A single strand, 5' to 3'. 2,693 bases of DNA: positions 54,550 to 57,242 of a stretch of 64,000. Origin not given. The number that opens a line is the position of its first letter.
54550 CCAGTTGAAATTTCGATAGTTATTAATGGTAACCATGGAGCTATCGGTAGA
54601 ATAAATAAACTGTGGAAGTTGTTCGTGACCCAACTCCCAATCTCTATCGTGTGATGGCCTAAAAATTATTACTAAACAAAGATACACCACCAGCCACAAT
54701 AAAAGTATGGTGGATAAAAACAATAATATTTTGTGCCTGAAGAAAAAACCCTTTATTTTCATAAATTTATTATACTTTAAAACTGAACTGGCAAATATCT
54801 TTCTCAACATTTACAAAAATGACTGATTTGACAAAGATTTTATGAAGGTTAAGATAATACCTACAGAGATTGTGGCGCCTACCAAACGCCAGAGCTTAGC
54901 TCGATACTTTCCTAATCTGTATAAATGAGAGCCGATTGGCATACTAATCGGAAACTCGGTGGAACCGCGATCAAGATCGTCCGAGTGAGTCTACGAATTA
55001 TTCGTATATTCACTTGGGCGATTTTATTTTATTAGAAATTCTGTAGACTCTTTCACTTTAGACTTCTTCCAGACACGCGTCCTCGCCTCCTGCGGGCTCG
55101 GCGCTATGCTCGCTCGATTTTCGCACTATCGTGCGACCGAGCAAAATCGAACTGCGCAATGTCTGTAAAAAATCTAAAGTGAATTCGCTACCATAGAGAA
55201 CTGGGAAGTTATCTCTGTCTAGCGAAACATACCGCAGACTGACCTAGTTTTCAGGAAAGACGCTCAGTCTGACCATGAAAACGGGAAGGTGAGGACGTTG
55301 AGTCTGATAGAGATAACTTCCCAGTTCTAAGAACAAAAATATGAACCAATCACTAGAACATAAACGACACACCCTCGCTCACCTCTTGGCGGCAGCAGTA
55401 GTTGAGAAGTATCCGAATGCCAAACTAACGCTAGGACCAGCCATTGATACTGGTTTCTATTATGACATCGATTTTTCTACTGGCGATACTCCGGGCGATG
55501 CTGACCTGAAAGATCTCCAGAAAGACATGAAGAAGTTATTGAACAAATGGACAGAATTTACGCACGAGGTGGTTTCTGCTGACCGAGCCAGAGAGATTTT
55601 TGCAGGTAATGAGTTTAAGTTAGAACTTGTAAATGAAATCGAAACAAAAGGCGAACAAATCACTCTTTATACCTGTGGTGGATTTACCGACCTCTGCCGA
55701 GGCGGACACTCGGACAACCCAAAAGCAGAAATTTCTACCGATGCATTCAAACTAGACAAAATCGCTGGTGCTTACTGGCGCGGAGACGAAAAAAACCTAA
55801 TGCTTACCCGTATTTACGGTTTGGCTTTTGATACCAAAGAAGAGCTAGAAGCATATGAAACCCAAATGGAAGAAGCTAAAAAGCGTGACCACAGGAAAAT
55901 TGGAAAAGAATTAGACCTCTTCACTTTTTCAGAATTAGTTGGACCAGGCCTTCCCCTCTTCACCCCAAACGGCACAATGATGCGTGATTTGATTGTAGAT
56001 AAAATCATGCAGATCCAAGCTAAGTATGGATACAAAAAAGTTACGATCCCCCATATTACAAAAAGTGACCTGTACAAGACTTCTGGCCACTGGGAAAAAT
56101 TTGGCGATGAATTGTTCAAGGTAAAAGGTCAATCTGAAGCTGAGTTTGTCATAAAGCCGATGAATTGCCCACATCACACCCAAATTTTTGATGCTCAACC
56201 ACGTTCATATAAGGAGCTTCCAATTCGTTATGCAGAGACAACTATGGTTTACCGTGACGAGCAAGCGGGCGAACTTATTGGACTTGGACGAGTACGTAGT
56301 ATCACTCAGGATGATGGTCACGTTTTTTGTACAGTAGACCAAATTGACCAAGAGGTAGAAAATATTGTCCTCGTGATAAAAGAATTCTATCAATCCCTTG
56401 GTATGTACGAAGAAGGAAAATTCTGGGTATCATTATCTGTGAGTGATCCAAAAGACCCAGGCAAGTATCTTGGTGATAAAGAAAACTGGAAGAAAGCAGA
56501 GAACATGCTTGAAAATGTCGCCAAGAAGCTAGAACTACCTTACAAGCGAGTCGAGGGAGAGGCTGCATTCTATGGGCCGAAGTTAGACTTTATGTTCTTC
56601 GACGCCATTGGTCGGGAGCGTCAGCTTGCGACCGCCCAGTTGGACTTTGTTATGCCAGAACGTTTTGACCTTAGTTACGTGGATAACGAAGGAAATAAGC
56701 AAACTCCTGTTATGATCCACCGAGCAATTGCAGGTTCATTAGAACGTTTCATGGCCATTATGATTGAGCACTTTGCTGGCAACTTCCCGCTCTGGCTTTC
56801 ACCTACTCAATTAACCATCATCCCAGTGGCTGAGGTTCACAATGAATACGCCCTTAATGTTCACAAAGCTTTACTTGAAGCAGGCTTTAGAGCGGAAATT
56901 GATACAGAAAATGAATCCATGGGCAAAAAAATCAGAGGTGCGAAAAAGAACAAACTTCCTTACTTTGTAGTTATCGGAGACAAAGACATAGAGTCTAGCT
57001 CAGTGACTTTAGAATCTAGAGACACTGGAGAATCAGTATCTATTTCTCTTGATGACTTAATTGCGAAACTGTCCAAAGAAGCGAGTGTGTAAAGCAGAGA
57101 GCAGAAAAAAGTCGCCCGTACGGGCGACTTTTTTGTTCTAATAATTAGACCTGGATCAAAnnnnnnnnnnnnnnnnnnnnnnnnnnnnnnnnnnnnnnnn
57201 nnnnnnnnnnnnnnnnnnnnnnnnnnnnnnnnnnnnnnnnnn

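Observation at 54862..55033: Minimal T-box-like riboswitch with a Thr specifier upstream of thrS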

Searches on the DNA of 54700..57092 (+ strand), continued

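Call 64: search_with_rna_model(model_id=R1, sources=[L083, L084, L085, L086, L087, L088, L089, L090, L091, L092, L093, L094, L095, L096, L097, L098, L099, L100, L101, L102, L103, L104, L105, L106, L107, L108, L109, L110, L111, L112, L113, L114, L115, L116, L117, L118, L119, L120, L121, L122, L123, L124, L125, L126, L127, L128, L129, L130, L131, L132, L133, L134, L135, L136, L137, L138, L139, L140, L141, L142, L143, L144, L145, L146, L147, L148, L149, L150, L151, L152, L153, L154, L155, L156, L157, L158, L159, L160, L161, L162], max_evalue=0.01, make_alignment=true)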
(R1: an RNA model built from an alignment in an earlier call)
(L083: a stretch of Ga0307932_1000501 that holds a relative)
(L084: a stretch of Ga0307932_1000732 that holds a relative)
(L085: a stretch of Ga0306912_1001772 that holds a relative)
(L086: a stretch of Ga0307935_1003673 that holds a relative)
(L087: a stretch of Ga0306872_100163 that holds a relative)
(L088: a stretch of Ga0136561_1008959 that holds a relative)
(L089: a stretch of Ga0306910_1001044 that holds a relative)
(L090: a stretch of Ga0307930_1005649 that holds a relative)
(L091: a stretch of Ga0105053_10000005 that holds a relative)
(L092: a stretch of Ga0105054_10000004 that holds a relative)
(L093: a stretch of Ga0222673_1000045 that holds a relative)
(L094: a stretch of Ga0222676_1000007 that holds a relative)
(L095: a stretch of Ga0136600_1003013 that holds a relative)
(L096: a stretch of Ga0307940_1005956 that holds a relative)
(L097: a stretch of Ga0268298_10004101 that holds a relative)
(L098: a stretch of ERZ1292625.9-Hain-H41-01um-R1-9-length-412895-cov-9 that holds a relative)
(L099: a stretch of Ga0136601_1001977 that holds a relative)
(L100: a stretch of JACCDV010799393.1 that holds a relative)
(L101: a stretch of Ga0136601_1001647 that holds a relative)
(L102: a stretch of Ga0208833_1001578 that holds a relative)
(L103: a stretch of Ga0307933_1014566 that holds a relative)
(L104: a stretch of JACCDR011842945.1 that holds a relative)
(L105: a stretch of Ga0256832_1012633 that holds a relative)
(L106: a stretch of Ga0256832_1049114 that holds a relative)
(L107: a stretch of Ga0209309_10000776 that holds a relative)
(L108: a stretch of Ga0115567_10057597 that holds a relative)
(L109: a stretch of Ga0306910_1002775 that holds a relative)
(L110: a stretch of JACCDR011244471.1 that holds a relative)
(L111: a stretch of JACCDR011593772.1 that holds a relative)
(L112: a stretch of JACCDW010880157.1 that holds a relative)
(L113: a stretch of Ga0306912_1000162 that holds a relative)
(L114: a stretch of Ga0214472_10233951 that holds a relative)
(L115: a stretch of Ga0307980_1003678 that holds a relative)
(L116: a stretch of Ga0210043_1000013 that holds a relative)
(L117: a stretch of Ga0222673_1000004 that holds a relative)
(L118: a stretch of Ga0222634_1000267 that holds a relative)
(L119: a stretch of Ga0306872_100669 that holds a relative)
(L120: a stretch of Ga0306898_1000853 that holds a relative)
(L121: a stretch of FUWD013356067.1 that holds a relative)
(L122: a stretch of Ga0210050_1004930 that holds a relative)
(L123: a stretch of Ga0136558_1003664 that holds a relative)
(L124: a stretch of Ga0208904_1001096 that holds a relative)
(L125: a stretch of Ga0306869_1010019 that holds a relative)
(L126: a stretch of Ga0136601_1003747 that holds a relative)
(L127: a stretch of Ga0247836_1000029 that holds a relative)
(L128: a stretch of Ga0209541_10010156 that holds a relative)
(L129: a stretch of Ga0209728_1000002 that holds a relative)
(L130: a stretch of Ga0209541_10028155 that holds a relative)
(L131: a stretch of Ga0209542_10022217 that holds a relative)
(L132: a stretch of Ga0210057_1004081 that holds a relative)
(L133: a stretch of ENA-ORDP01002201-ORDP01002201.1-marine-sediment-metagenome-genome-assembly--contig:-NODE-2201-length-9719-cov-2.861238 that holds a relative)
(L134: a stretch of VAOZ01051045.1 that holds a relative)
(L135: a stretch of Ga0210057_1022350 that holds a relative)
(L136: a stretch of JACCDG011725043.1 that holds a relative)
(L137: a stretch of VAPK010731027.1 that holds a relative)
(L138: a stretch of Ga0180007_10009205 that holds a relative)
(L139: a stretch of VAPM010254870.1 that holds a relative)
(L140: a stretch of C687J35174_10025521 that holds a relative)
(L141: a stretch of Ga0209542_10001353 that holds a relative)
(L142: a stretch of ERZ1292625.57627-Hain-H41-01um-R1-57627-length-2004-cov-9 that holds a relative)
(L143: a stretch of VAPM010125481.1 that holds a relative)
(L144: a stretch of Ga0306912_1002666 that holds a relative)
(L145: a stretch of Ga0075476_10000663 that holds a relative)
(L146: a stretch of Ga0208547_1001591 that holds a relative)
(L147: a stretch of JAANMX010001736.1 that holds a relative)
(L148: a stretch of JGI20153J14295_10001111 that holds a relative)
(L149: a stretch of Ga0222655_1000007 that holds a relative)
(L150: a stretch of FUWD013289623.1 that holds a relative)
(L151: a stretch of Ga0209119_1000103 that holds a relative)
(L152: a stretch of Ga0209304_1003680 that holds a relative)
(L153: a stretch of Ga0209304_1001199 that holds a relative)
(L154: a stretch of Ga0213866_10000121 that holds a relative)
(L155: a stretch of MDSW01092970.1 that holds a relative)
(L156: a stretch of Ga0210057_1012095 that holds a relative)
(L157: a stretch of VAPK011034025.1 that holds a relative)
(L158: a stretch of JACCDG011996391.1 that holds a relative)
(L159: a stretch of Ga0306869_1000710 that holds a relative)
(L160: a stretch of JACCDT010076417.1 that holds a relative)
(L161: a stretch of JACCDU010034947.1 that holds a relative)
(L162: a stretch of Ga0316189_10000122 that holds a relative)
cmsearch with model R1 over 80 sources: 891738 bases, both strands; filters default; matches with E-value up to 0.01: 44.
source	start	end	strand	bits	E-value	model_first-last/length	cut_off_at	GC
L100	1146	1272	+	121.8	1.2e-25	1-132/132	no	0.57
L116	9511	9660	+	120.1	3e-25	1-132/132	no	0.55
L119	231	356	+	118.3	8.1e-25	1-132/132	no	0.44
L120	7587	7712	+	118.3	8.1e-25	1-132/132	no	0.44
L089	6300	6440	+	117.7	1.1e-24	1-132/132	no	0.57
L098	9797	9942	+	117.5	1.2e-24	1-132/132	no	0.51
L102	3578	3718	+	117.2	1.5e-24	1-132/132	no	0.47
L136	9808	9938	+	112.8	1.5e-23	1-132/132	no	0.53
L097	5922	6099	+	112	2.3e-23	1-132/132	no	0.49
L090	347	470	+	109.9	7.3e-23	1-132/132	no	0.52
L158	7629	7788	+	109.8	7.6e-23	1-132/132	no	0.49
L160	9658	9817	+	109.8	7.6e-23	1-132/132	no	0.49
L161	9658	9817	+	109.8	7.6e-23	1-132/132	no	0.49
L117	9809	9939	+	109.3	1e-22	1-132/132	no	0.52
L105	2439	2601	+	108.9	1.2e-22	1-132/132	no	0.53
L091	9791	9943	+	108.8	1.3e-22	1-132/132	no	0.54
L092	9791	9943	+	108.8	1.3e-22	1-132/132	no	0.54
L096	1567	1702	+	107.4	2.8e-22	1-132/132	no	0.52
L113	6791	6926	+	107.4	2.8e-22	1-132/132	no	0.52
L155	9553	9692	+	106.4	4.7e-22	1-132/132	no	0.47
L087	9791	9943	+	106.1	5.5e-22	1-132/132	no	0.52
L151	1150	1284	+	103.8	1.9e-21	1-132/132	no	0.54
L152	5268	5402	+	103.8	1.9e-21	1-132/132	no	0.54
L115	1375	1510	+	103.5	2.3e-21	1-132/132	no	0.46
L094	9585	9713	+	103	2.9e-21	1-132/132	no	0.5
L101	1592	1774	+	102.3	4.2e-21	1-132/132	no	0.53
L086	1519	1656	+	101.9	5.3e-21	1-132/132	no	0.51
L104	4408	4547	+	101.1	8.1e-21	1-132/132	no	0.56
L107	9521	9661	+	100.3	1.3e-20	1-132/132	no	0.53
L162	9727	9877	+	99.8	1.7e-20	1-132/132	no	0.48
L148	1413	1547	+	99.4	2e-20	1-132/132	no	0.52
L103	1506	1665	+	98.7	2.9e-20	1-132/132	no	0.53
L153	9706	9857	+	97.7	5.2e-20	1-132/132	no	0.49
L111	3670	3802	+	95.5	1.7e-19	1-132/132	no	0.5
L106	291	441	+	92.9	6.6e-19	1-132/132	no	0.46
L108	815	960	+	91.4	1.5e-18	1-132/132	no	0.57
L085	4436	4569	+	83.6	9.9e-17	1-132/132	no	0.55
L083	4373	4508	+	82.5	1.8e-16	1-132/132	no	0.59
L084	1908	2043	+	81.5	3e-16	1-132/132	no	0.55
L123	2687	2831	+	80.6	4.8e-16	1-132/132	no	0.45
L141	5036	5120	+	63.3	5.2e-12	1-132/132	no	0.35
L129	9812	9922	+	59.6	3.8e-11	1-132/132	no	0.37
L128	7732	7841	+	58.7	6.4e-11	1-132/132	no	0.36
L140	1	39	+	30.5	0.00023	94-132/132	5'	0.49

Alignment A4: 44 matches aligned to the model, 222 columns, each read 5' to 3' on its own strand. Consensus structure (alignment columns), stored with it:
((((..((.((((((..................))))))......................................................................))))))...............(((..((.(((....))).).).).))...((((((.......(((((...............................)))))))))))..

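Call 73: search_rna_families(source=L044, start=4780, end=5130, threshold=evalue, max_evalue=1, show_alignments=1)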
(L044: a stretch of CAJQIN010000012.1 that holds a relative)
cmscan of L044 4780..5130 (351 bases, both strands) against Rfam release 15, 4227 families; matches with E-value up to 1: 2.
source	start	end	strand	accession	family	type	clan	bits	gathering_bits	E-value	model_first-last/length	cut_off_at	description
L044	4848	5030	+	RF00230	T-box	Cis-reg; leader;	-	35.2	93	2.1e-06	1-219/219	no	T-box leader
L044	5011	5099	+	RF00739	MIR476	Gene; miRNA;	-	23.7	80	0.042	1-92/92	no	MIR476 microRNA precursor family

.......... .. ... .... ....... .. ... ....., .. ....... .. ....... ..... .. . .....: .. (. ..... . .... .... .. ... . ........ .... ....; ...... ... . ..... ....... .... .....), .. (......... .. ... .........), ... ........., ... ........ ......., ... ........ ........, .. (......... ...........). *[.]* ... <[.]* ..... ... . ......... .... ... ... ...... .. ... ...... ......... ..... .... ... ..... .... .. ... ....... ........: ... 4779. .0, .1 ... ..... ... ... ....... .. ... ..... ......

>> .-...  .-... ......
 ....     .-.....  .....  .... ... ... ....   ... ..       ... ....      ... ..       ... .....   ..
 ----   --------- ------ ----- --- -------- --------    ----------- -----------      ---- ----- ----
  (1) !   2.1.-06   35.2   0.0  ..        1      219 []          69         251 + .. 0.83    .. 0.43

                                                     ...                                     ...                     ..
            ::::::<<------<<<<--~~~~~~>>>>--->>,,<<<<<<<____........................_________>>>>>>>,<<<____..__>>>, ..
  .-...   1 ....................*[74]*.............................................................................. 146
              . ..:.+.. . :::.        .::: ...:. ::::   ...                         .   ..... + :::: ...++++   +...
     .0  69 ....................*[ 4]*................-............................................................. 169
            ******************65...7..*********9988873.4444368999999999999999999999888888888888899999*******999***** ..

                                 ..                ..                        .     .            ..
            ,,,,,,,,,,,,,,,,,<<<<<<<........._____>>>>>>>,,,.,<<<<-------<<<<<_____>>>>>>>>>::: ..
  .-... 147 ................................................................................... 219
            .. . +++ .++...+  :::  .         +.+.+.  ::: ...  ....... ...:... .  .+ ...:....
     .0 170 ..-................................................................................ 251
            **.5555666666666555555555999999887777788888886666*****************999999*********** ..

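Call 80: search_rna_families(source=L055, start=2640, end=3000, threshold=evalue, max_evalue=1, show_alignments=1)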
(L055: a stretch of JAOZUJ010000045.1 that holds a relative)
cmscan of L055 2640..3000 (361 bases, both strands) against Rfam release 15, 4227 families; matches with E-value up to 1: 3.
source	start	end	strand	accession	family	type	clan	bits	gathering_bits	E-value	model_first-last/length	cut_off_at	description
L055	2731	2859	+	RF00230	T-box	Cis-reg; leader;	-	33.5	93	5.6e-06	1-219/219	no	T-box leader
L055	2888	2980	+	RF02748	FtrB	Gene; sRNA;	-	25.7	66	0.037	1-115/115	no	Francisella sRNA B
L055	2881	2960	+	RF00526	snoMe28S-U3344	Gene; snRNA; snoRNA; CD-box;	-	21.5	50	0.26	1-83/83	no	Small nucleolar RNA Me28S-U3344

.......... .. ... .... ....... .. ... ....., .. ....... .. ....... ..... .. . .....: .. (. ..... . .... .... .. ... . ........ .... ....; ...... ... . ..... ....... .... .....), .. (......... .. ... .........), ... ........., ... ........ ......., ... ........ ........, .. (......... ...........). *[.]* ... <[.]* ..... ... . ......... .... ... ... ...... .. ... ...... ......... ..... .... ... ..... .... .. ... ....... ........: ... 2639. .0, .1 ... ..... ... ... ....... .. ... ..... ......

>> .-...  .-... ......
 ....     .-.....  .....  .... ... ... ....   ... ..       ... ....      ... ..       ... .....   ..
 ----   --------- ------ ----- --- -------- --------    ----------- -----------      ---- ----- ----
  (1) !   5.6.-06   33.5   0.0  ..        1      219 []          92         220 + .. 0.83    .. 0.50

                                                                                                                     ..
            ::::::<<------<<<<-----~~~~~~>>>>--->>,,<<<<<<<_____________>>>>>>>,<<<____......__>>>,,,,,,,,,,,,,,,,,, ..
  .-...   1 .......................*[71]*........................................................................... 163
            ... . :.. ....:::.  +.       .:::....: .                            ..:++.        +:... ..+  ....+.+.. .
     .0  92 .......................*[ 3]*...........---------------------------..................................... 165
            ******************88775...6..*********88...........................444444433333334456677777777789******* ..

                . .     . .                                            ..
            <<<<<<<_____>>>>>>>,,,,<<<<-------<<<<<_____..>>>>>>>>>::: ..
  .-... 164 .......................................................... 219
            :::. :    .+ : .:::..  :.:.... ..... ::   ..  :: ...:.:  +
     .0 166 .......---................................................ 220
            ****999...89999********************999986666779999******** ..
